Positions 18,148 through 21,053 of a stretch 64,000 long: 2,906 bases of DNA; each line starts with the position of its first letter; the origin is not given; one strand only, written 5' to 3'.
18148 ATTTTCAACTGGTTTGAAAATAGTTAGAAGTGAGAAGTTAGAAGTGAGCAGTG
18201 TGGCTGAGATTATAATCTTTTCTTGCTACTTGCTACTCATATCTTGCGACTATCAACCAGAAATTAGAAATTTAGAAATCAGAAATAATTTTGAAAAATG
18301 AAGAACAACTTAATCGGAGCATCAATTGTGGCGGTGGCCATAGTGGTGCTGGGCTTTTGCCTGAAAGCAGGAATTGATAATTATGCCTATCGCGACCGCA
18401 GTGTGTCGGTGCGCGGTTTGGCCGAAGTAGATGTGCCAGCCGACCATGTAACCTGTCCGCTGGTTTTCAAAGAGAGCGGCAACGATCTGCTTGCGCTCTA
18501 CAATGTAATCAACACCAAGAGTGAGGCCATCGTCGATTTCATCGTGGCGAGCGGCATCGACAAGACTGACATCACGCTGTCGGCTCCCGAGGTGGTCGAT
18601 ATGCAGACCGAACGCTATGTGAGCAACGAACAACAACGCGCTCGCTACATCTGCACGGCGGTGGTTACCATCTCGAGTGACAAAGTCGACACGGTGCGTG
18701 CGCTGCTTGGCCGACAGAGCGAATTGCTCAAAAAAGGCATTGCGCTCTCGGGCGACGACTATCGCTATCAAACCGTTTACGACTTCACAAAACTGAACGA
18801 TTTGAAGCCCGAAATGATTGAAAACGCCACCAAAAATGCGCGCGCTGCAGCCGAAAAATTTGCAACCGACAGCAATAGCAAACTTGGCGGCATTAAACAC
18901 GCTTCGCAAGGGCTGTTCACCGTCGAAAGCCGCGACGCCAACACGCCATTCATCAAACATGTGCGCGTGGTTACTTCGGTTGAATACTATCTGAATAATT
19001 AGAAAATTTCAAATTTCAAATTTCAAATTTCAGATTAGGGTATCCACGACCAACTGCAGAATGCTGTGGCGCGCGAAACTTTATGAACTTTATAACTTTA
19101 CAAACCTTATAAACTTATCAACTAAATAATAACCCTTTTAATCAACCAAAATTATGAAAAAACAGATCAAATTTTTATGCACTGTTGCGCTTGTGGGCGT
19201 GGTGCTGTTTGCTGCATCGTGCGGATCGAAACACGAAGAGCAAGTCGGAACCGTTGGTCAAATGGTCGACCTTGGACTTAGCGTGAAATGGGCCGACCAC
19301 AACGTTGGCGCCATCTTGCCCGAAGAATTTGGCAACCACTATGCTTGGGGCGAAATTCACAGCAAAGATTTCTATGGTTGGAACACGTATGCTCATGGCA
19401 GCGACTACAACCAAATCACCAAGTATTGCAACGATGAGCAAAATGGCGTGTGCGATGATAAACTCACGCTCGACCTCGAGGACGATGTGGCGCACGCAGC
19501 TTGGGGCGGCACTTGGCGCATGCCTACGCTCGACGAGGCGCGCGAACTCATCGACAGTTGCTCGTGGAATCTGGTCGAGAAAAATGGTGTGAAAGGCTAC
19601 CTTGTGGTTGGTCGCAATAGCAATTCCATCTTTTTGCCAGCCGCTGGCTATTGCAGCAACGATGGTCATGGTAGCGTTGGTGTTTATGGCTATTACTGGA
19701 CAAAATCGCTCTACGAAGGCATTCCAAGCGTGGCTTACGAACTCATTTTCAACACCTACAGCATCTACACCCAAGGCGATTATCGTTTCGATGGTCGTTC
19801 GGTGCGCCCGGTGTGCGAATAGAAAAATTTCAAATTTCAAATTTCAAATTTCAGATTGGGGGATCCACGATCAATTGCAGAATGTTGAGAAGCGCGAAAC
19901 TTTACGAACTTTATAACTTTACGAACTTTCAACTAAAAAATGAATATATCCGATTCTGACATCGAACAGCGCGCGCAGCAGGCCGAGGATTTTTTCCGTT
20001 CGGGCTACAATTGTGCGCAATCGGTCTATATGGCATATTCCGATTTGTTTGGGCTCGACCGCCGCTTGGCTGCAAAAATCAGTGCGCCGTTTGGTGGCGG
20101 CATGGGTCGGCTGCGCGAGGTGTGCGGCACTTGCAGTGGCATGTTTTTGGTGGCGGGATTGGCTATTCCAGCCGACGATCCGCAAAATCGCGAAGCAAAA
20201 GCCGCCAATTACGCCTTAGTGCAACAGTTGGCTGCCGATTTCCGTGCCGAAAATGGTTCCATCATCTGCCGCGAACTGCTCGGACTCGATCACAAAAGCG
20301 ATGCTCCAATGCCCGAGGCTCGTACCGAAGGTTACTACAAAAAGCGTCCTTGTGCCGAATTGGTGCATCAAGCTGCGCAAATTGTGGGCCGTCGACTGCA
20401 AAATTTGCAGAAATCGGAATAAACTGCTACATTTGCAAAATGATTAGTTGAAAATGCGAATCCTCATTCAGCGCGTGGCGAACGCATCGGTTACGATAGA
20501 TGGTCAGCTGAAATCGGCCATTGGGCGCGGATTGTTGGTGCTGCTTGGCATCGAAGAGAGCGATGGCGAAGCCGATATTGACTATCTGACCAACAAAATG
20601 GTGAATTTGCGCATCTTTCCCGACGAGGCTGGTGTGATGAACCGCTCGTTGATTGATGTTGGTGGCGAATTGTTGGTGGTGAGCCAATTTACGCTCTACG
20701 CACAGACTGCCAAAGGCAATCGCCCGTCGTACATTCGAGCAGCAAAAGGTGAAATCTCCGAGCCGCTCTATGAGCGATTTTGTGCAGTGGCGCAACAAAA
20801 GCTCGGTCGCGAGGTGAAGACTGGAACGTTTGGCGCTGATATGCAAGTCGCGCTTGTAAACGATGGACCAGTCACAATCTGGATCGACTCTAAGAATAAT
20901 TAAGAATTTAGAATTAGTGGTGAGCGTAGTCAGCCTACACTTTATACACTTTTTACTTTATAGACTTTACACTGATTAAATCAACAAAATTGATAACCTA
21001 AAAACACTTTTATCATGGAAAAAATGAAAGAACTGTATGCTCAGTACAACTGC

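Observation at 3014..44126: Strongly over-represented word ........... (core of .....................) in both genes and spacers, in both orientations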

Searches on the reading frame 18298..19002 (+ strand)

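Call 64: search_protein_families(library=pfam, proteins=[window:18298-19002:+], max_evalue=0.00001)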
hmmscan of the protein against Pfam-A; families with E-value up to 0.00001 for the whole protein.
window:18298-19002:+ (234 aa): 1 family
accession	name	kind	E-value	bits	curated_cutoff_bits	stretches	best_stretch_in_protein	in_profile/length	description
PF04402.19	SIMPL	-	3.7e-18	67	25.2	1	36-204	1-160/205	Protein of unknown function (DUF541)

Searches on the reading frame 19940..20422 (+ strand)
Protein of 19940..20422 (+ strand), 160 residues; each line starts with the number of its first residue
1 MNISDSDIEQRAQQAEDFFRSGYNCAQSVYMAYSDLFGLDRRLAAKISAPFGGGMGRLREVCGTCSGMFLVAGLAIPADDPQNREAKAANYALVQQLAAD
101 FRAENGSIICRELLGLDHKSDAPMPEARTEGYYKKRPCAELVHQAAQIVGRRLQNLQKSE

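Call 64: search_protein_families(library=pfam, proteins=[window:19940-20422:+], max_evalue=0.00001)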
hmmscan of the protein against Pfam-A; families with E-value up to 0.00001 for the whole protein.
window:19940-20422:+ (160 aa): 1 family
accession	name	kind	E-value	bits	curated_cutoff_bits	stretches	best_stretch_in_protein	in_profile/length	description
PF09719.15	C_GCAxxG_C_C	-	5e-34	117.4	27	1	23-150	1-116/118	Putative redox-active protein (C_GCAxxG_C_C)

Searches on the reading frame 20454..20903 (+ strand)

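Call 64: search_protein_families(library=pfam, proteins=[window:20454-20903:+], max_evalue=0.00001)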
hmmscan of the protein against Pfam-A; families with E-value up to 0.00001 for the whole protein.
window:20454-20903:+ (149 aa): 1 family
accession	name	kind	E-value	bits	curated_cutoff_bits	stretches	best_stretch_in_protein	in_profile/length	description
PF02580.21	Tyr_Deacylase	-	7.4e-60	201.9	25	1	2-145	1-144/144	D-Tyr-tRNA(Tyr) deacylase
